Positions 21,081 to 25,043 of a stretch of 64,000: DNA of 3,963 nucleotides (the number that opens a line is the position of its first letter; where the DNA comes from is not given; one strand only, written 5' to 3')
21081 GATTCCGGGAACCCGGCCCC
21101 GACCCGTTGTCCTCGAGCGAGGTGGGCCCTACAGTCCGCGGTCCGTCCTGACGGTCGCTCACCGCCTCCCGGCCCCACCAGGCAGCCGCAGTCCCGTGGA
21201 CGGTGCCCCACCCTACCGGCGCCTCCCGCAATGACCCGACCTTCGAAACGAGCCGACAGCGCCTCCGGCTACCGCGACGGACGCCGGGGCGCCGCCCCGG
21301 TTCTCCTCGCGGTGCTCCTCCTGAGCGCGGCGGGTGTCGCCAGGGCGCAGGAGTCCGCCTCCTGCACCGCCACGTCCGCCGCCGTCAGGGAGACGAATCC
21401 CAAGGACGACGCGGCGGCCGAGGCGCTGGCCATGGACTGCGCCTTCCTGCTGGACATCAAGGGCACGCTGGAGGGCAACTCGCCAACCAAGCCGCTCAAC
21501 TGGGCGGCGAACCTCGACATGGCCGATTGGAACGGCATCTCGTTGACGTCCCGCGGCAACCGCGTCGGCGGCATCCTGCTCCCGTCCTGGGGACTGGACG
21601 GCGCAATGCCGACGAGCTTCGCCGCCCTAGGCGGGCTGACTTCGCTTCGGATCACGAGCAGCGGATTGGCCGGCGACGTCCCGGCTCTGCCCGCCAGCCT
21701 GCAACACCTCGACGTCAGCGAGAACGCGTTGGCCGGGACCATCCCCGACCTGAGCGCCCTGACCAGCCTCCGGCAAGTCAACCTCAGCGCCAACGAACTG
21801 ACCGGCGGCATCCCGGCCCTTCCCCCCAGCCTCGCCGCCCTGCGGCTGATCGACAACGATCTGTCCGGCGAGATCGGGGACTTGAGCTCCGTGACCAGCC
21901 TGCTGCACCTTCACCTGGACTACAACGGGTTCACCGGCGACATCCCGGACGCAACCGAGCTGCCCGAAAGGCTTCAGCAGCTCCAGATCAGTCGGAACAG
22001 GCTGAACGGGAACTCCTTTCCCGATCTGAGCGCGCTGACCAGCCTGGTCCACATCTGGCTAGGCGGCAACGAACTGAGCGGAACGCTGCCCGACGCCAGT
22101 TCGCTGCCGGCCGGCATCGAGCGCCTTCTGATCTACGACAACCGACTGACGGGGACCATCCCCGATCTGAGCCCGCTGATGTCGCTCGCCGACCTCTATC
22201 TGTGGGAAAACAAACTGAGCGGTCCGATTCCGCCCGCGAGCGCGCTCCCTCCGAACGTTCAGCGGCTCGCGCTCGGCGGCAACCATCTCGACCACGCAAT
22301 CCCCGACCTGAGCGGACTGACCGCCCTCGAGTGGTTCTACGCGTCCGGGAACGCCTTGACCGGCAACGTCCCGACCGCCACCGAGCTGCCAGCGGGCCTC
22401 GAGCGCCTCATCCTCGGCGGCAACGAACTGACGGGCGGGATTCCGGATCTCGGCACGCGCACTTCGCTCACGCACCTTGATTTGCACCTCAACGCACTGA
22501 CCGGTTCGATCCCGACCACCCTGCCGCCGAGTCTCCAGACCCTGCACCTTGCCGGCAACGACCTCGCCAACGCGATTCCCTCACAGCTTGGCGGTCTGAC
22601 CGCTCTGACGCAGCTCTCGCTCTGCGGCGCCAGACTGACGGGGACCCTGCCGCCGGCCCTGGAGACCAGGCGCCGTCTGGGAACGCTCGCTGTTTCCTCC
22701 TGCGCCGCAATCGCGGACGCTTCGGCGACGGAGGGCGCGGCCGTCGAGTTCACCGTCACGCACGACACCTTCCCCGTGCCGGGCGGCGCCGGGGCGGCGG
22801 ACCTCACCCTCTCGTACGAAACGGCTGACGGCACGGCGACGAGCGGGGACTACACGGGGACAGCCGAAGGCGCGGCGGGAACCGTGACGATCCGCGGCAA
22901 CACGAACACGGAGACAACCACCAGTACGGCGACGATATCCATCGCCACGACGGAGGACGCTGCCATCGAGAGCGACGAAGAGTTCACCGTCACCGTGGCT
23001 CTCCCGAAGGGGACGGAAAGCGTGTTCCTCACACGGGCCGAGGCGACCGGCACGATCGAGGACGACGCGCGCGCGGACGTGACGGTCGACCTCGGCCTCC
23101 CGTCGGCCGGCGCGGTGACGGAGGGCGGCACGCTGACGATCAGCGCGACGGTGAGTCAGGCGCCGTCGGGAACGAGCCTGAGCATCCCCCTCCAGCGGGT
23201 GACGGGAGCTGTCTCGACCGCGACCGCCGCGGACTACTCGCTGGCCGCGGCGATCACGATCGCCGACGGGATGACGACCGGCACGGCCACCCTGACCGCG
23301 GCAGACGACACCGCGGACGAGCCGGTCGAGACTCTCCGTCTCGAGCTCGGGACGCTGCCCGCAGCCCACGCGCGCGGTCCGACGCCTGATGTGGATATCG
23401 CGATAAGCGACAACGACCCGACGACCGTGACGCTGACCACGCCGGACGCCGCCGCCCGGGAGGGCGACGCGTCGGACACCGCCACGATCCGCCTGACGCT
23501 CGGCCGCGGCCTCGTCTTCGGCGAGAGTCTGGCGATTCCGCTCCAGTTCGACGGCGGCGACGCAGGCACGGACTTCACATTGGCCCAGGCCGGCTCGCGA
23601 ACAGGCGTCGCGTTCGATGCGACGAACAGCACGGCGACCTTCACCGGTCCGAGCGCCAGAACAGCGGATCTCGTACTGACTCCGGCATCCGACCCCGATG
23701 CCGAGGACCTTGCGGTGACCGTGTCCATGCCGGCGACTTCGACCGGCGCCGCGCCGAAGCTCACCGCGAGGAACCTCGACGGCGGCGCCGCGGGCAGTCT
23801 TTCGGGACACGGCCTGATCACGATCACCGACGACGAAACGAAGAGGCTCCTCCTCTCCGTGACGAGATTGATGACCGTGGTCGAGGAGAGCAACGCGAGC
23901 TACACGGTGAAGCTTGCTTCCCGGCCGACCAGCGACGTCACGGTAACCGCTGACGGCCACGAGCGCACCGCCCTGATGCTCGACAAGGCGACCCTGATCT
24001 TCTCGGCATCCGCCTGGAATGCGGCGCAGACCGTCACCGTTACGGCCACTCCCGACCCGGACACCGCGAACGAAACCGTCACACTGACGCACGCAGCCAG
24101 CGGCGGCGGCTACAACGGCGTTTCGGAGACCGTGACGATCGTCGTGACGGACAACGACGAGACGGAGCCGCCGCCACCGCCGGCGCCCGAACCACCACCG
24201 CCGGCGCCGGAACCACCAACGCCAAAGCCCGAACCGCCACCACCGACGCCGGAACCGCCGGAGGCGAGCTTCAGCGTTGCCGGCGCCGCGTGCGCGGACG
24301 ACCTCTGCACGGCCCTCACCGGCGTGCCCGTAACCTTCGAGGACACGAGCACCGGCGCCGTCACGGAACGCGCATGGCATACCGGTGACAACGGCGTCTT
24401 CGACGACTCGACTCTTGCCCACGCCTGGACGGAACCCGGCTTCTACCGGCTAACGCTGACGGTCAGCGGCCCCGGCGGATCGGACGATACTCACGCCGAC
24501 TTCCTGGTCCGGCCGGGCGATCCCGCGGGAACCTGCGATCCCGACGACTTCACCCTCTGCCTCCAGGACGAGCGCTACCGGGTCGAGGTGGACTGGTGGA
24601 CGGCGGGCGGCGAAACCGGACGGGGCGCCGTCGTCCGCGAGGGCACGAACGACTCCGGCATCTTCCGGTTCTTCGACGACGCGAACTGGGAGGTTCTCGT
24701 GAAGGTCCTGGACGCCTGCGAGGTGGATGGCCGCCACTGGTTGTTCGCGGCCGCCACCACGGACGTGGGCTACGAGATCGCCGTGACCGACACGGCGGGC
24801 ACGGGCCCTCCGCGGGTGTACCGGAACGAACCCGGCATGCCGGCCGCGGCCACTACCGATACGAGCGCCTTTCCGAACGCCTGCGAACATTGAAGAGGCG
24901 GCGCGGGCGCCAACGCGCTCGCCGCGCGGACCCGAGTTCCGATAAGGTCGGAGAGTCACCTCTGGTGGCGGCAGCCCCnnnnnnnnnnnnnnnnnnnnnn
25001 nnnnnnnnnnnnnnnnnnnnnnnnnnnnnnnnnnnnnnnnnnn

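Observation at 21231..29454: Tandem pair of giant secreted proteins with a plant-type LRR ectodomain architecture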

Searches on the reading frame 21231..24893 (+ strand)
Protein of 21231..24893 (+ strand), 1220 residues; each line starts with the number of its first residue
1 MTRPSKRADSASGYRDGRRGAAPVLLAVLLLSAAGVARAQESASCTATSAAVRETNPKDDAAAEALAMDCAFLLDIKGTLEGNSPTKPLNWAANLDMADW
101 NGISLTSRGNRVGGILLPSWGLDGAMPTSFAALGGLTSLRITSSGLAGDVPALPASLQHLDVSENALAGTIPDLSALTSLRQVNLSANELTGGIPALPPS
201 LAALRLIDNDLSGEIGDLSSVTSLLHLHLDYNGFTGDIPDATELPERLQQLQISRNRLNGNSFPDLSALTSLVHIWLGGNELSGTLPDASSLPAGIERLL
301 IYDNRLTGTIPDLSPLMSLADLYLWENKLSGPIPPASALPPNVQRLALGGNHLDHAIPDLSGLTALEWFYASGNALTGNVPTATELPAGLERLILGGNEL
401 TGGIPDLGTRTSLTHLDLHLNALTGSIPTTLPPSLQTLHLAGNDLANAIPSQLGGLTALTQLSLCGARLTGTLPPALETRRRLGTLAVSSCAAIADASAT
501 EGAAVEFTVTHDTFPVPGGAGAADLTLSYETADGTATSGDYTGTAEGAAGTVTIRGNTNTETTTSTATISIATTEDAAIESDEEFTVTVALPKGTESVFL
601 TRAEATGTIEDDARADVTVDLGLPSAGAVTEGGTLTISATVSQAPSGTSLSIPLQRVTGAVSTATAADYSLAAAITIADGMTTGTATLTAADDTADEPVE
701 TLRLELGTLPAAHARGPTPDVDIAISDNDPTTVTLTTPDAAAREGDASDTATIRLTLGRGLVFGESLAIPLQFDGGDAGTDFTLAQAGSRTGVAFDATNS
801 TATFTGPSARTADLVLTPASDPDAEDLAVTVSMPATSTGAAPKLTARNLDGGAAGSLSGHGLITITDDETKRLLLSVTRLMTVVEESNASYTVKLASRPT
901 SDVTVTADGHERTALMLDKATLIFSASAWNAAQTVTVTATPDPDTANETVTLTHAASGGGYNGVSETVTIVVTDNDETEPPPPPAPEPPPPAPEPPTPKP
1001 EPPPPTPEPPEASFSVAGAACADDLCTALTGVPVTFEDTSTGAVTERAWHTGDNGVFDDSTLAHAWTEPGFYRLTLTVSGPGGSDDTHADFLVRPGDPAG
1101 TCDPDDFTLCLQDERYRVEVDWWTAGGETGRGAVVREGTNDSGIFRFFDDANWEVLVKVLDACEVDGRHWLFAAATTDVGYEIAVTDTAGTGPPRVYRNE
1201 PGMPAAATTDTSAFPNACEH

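Call 3: search_protein_families(library=pfam, proteins=[window:21231-24893:+], max_evalue=1)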
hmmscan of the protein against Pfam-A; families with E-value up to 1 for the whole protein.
window:21231-24893:+ (1220 aa): 9 families
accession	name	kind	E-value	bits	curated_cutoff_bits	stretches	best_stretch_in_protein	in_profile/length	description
PF12799.13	LRR_4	-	3.6e-25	87.8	27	4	156-190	2-35/44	Leucine Rich repeats (2 copies)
PF00560.39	LRR_1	-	3.2e-23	77.2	20.6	0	434-456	1-23/23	Leucine Rich Repeat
PF13855.12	LRR_8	-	3.7e-16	59.1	27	7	318-376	2-61/61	Leucine rich repeat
PF18911.6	PKD_4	-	2.7e-07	31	27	1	1034-1088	24-79/85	PKD domain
PF03160.20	Calx-beta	-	2.6e-05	24.7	27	1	524-612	38-118/119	Calx-beta domain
PF00801.26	PKD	-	0.00028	21.3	23.5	1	1030-1091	13-78/80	PKD domain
PF24141.1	LRR_ComC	-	0.0013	18.9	27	0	126-172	228-273/288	EGF-like domain-containing protein ComC LRR domain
PF13516.12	LRR_6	-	0.0023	18.3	23.4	0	433-446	3-16/24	Leucine Rich repeat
PF17766.7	fn3_6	-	0.0039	17.8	26.4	1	864-951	8-83/99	Fibronectin type-III domain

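Call 4: search_protein_families(library=ncbifam, proteins=[window:21231-24893:+], max_evalue=0.1)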
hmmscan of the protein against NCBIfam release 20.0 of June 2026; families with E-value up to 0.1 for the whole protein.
window:21231-24893:+ (1220 aa): 5 families
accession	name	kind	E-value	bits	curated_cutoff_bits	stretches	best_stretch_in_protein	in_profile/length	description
NF011897.0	PRK15370.1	equivalog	1.9e-10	39.3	1113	3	374-456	314-389/755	SPI-1 type III secretion system effector E3 ubiquitin transferase SlrP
NF041381.1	XopAC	subfamily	1.4e-09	37.2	450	3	381-492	59-171/451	XopAC/AvrAC family type III secretion system effector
NF047464.1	FibnectbindLIC11051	equivalog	1.6e-08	33.5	1000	1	169-479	341-648/685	LIC_11051 family fibronectin-binding protein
NF041400.1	XopAE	equivalog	2.3e-05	23.5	600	2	333-486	35-190/478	type III secretion system effector XopAE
NF041351.1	XopL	equivalog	0.05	12.3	500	0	435-499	155-217/497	type III secretion system leucine-rich repeat domain-containing effector XopL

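Call 11: list_cluster_members(proteins=[P0002, window:21231-24893:+, P0001, P0003, P0009])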
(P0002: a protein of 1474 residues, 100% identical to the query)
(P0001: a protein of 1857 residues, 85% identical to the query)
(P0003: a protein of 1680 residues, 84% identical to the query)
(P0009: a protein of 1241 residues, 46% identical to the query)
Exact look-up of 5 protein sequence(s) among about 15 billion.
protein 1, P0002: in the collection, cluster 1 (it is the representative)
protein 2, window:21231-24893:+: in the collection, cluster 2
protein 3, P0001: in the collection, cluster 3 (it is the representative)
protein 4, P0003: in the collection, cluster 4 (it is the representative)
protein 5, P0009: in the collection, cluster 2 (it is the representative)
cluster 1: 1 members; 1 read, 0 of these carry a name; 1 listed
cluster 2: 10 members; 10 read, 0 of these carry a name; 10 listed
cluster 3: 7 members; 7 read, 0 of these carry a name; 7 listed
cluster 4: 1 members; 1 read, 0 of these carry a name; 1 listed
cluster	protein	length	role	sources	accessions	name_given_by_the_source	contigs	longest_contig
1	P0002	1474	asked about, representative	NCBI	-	-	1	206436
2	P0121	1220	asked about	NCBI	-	-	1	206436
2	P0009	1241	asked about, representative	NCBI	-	-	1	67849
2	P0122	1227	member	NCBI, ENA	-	-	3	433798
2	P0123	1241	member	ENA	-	-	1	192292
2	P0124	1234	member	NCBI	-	-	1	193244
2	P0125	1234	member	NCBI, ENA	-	-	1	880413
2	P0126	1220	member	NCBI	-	-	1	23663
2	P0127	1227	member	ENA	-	-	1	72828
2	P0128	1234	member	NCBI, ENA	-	-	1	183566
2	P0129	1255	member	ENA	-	-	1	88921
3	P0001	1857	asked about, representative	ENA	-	-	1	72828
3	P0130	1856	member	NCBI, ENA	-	-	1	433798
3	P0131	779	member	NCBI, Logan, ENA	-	-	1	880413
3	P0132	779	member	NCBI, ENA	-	-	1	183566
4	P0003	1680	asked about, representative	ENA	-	-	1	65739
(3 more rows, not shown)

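Call 29: find_related_loci(query=window:21231-24893:+, collection=genome_contigs, flank=10000)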
Query window:21231-24893:+ (1220 aa) in genome_contigs; peptide patterns used: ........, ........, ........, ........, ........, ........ (x = any residue, [..] = any of these).
267 stretches matched a pattern; 4 encode a relative of the query (tblastn E <= 1e-3); 3 distinct loci.
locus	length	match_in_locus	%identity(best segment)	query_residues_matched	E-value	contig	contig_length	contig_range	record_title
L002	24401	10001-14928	92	1-1220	0e+0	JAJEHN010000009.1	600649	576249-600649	MAG: Thermoanaerobaculia bacterium isolate p16x60bins.57 k141_152610, whole genome shotgun sequence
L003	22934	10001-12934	98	1-978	0e+0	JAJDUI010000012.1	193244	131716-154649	MAG: Thermoanaerobaculia bacterium isolate jk18x1bzbins.73 k141_1380158, whole genome shotgun sequence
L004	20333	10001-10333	49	1102-1214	2e-22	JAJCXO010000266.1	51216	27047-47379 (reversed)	MAG: Acidobacteriota bacterium isolate OFTM223 OFTM223_265, whole genome shotgun sequence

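Call 47: find_encoding_contigs(protein=window:21231-24893:+, flank=3000, max_places=6)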
Protein window:21231-24893:+ (1220 aa): no gene with exactly this product is on record in the collection.

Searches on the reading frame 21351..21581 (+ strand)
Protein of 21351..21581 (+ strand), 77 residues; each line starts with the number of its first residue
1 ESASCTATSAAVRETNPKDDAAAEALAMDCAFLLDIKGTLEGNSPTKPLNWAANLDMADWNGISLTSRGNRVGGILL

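Call 35: search_protein_families(library=pfam, proteins=[window:21351-21581:+], max_evalue=10)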
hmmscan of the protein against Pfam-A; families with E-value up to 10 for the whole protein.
seq(77 aa): 0 families

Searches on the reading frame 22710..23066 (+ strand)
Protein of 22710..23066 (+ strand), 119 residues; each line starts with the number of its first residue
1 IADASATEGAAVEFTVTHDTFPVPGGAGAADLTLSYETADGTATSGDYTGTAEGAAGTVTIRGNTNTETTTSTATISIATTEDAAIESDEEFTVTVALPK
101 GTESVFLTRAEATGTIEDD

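Call 65: search_protein_families(library=pfam, proteins=[window:22710-23066:+], max_evalue=1)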
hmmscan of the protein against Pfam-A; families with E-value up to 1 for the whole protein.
seq(119 aa): 2 families
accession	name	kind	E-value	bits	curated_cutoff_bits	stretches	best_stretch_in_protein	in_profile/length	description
PF03160.20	Calx-beta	-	2.6e-06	27.9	27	1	31-119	38-118/119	Calx-beta domain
PF24156.1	DUF7407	-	0.0097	16.7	28.2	0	56-110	12-64/74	Domain of unknown function (DUF7407)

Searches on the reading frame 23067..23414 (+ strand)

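Call 65: search_protein_families(library=pfam, proteins=[window:23067-23414:+], max_evalue=1)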
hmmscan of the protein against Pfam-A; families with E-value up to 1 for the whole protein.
seq(116 aa): 3 families
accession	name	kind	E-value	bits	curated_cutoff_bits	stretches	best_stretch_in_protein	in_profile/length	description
PF20579.4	LapA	-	3.9e-05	24.4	27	1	6-82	2-62/99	LapA domain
PF17957.7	Big_7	-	0.0013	19.7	24.1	1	7-78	3-70/70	Bacterial Ig domain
PF19797.4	DUF6281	-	0.088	13.4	28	1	56-115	17-74/100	Family of unknown function (DUF6281)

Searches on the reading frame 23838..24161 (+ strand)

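Call 65: search_protein_families(library=pfam, proteins=[window:23838-24161:+], max_evalue=1)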
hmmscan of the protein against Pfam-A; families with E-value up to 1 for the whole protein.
seq(108 aa): 2 families
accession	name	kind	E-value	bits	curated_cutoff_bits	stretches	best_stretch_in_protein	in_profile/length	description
PF17766.7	fn3_6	-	0.0001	22.8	26.4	1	7-84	20-85/99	Fibronectin type-III domain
PF20579.4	LapA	-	0.073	13.9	27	1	7-104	6-97/99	LapA domain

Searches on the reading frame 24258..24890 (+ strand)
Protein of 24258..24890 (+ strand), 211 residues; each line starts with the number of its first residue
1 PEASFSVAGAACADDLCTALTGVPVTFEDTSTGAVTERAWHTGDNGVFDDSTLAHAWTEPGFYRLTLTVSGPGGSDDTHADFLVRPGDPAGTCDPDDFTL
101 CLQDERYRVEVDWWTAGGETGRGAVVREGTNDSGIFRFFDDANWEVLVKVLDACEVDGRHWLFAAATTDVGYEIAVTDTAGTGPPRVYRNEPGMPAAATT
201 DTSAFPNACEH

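Call 7: search_protein_families(library=pfam, proteins=[window:24258-24890:+], max_evalue=10)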
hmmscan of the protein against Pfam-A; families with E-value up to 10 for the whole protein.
seq(211 aa): 2 families
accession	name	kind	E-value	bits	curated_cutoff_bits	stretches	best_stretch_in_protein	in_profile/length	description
PF18911.6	PKD_4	-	7.4e-09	36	27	1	25-79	24-79/85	PKD domain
PF00801.26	PKD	-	2e-05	25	23.5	1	21-83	13-79/80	PKD domain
